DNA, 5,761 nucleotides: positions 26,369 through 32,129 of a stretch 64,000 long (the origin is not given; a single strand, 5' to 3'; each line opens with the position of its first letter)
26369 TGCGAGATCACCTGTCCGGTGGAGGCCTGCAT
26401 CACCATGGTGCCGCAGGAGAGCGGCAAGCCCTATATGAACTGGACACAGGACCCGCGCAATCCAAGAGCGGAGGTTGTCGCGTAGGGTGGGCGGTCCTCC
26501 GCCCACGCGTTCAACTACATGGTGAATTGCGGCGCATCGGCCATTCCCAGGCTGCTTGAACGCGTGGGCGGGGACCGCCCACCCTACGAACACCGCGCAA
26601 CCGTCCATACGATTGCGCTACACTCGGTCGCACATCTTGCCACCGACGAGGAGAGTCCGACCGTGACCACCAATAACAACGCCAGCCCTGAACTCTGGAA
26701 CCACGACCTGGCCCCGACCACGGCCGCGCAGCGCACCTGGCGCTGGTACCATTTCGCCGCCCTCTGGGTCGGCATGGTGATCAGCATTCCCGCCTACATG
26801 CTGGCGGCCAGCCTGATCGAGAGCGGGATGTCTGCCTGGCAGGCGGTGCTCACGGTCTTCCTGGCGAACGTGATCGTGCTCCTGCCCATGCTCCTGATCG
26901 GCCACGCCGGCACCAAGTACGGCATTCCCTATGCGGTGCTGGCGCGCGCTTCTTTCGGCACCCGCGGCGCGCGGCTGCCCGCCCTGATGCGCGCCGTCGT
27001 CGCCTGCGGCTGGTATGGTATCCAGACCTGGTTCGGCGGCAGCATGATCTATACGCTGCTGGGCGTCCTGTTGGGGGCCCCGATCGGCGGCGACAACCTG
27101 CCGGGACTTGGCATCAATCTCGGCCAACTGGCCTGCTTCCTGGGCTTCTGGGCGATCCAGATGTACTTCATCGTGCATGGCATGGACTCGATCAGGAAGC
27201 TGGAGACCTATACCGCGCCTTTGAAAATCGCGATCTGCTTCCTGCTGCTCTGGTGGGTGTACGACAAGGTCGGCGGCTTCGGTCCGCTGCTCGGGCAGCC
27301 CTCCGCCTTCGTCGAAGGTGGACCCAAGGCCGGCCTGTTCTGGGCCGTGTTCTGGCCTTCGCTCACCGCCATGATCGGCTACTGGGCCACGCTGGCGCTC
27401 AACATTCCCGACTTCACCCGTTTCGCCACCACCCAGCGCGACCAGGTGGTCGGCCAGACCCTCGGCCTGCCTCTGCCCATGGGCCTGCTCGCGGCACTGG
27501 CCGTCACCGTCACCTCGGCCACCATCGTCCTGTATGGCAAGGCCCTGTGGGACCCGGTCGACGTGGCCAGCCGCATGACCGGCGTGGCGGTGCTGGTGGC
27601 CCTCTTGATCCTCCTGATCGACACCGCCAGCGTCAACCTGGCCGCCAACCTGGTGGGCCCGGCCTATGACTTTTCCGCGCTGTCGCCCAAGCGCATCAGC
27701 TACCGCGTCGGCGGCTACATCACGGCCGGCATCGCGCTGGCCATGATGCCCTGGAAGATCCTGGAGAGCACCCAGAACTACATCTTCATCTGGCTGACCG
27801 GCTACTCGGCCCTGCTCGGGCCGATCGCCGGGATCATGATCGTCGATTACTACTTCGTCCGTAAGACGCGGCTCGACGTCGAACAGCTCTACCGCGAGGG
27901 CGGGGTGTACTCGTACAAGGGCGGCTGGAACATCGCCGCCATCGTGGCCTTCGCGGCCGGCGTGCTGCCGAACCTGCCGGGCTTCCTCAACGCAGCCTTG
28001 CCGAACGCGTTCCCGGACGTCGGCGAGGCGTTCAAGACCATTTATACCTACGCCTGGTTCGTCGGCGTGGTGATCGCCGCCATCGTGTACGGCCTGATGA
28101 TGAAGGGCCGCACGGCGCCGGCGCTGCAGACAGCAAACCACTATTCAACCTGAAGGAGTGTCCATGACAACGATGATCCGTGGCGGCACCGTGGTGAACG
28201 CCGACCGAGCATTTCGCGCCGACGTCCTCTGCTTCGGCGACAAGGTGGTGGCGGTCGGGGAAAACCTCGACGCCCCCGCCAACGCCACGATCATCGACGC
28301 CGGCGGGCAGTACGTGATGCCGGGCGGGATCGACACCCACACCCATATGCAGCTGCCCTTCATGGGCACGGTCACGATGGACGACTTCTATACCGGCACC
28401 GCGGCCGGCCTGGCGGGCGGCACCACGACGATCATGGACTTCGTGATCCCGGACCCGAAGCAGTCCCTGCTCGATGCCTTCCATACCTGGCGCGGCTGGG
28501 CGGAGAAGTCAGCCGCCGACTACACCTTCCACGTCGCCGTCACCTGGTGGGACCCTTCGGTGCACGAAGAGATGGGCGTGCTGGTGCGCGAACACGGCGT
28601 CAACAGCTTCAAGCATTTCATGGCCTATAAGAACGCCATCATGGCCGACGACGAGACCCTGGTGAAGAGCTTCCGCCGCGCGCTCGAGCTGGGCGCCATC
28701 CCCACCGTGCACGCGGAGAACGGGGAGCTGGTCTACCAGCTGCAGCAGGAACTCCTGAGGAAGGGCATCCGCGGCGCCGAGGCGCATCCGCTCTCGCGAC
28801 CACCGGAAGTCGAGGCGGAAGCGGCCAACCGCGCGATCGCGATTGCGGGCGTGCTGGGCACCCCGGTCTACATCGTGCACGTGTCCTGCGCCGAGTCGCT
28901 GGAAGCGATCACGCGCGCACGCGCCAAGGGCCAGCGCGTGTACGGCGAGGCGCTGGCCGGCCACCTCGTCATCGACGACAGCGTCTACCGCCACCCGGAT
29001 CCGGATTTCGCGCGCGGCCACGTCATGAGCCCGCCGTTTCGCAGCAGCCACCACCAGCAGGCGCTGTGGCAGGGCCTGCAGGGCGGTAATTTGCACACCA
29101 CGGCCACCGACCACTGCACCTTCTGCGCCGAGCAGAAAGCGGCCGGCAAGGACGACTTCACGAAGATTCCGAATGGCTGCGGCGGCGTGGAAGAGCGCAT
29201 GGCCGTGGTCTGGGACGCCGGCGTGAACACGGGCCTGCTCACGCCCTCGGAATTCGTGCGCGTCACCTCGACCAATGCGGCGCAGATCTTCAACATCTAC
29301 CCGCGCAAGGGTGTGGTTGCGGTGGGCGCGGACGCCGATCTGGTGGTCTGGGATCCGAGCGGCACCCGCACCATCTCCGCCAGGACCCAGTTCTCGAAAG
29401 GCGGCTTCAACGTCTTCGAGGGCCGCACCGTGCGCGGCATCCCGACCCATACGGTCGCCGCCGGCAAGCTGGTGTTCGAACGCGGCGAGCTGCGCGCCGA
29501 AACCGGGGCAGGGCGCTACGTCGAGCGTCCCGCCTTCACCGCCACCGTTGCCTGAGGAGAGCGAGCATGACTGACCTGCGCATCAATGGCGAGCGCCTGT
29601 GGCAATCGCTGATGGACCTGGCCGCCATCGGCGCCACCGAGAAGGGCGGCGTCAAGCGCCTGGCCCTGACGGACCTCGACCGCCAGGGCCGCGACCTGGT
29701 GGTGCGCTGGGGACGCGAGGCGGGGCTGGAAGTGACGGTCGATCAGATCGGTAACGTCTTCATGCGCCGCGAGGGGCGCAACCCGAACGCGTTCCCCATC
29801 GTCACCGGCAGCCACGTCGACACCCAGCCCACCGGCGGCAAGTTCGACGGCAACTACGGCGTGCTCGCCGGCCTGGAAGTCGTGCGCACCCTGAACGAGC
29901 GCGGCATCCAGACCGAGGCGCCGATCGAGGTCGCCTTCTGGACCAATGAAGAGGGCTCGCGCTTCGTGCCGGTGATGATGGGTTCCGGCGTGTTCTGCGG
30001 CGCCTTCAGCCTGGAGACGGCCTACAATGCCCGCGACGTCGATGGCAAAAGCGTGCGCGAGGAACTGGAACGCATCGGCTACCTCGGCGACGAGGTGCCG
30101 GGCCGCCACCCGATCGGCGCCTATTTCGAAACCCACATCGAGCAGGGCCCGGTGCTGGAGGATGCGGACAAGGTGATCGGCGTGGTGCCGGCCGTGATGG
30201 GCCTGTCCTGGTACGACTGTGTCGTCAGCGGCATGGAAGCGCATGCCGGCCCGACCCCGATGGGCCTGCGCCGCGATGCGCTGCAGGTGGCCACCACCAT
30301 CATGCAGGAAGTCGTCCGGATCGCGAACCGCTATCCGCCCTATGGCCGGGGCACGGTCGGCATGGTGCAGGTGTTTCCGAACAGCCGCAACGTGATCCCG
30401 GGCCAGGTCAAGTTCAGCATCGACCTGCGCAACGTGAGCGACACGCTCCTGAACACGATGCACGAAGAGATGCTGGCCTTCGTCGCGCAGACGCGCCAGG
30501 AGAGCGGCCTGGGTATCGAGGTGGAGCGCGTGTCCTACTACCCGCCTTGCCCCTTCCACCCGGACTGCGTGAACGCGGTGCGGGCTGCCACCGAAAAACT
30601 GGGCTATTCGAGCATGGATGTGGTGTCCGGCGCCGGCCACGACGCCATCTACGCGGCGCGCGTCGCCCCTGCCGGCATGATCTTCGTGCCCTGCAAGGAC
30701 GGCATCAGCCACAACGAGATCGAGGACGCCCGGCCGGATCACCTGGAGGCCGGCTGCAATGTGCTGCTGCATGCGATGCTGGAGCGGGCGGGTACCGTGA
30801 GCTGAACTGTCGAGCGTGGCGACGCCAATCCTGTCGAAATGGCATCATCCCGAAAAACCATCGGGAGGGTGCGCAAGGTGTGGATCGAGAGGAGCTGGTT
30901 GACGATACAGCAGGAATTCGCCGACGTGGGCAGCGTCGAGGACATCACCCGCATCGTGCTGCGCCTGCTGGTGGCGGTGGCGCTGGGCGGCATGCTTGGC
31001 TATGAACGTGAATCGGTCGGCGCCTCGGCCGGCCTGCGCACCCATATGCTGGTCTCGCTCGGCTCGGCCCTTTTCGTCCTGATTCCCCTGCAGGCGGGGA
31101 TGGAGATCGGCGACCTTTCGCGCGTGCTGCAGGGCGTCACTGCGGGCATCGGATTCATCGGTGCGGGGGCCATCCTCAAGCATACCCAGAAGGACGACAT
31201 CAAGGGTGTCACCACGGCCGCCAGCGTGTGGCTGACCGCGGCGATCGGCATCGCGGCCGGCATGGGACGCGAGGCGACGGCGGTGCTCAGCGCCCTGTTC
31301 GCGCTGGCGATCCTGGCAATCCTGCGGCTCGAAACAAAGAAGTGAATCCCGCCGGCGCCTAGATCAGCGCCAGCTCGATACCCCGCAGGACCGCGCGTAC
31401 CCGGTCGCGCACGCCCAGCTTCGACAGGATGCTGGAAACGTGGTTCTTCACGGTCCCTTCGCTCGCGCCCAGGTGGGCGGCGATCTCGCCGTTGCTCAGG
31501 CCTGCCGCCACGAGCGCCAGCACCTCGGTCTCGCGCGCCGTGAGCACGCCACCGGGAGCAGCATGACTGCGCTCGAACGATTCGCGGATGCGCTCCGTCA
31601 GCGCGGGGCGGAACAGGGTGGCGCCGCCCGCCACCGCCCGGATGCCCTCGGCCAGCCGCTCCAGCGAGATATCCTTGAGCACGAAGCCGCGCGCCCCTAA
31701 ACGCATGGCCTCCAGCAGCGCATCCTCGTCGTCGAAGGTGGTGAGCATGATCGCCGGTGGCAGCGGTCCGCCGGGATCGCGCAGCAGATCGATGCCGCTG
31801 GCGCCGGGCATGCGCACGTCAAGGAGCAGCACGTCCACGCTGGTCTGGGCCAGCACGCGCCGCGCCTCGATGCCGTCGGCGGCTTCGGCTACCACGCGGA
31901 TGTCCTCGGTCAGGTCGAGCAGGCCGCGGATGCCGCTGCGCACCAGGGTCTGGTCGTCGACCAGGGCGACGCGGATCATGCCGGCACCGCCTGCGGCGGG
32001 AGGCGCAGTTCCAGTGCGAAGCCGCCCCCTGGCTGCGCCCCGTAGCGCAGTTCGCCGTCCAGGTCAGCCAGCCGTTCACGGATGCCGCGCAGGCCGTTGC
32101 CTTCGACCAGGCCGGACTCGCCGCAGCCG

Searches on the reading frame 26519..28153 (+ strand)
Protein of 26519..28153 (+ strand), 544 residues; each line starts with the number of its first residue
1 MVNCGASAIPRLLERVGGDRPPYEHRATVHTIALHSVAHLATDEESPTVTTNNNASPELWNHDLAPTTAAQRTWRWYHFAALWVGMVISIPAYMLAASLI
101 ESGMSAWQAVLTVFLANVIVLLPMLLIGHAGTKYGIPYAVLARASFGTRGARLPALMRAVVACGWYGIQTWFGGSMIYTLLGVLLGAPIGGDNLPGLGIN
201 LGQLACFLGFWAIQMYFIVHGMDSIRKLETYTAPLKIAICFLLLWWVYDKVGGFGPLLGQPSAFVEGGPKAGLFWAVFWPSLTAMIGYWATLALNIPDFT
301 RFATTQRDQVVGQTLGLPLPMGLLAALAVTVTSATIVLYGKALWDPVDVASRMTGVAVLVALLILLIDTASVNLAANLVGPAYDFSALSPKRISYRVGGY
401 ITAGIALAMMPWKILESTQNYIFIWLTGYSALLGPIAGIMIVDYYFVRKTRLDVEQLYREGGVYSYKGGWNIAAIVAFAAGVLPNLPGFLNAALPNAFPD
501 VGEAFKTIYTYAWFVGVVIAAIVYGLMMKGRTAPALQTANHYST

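Call 40: search_protein_families(library=pfam, proteins=[window:26519-28153:+], max_evalue=0.00001)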
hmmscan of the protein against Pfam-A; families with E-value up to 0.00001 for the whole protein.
window:26519-28153:+ (544 aa): 1 family
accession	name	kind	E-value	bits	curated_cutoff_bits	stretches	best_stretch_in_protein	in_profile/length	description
PF02133.21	Transp_cyt_pur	-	3.8e-124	415.3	23.5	1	67-516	2-440/440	Permease for cytosine/purines, uracil, thiamine, allantoin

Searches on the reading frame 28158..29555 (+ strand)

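Call 40: search_protein_families(library=pfam, proteins=[window:28158-29555:+], max_evalue=0.00001)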
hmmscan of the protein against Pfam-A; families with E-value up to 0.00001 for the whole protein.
window:28158-29555:+ (465 aa): 2 families
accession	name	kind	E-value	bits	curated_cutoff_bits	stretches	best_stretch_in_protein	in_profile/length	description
PF01979.26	Amidohydro_1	-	1.7e-26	93.7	25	1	52-439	1-345/345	Amidohydrolase family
PF07969.17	Amidohydro_3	-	7.2e-12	46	29.7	0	361-440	407-472/472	Amidohydrolase family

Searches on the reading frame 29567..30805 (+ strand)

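Call 40: search_protein_families(library=pfam, proteins=[window:29567-30805:+], max_evalue=0.00001)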
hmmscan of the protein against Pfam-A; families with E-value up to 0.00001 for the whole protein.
window:29567-30805:+ (412 aa): 2 families
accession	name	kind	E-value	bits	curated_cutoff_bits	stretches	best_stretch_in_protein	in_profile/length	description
PF01546.33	Peptidase_M20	-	6.6e-30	105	24.6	1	80-405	2-205/206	Peptidase family M20/M25/M40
PF04389.22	Peptidase_M28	-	6.1e-07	29.8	21.3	1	63-141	1-74/193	Peptidase family M28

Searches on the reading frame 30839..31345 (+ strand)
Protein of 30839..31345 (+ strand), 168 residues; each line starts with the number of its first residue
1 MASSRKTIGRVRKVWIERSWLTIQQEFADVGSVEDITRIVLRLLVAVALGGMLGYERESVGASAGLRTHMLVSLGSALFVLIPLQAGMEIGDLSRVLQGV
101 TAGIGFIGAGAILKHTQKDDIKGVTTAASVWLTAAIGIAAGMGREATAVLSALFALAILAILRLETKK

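Call 81: search_protein_families(library=pfam, proteins=[window:30839-31345:+], max_evalue=0.001)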
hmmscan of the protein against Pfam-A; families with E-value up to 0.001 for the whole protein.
window:30839-31345:+ (168 aa): 1 family
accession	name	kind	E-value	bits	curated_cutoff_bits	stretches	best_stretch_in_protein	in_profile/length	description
PF02308.21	MgtC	-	1.1e-35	123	31.4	1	43-163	1-116/121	MgtC family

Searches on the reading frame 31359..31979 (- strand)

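Call 81: search_protein_families(library=pfam, proteins=[window:31359-31979:-], max_evalue=0.001)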
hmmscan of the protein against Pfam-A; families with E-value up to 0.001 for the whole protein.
window:31359-31979:- (206 aa): 5 families
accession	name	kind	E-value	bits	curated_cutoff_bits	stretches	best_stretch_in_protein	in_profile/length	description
PF00072.30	Response_reg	-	2.5e-22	79.6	30.2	1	4-113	1-110/111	Response regulator receiver domain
PF00196.25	GerE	-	1.3e-18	66.8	23.5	1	145-197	2-54/57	Bacterial regulatory proteins, luxR family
PF08281.18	Sigma70_r4_2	-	1.4e-06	28.3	25.7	1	146-188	11-54/54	Sigma-70, region 4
PF04545.22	Sigma70_r4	-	4.5e-05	23.3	24.1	1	145-188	4-48/50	Sigma-70, region 4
PF13384.12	HTH_23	-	0.00098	19.3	24.6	0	152-179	9-36/50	Homeodomain-like domain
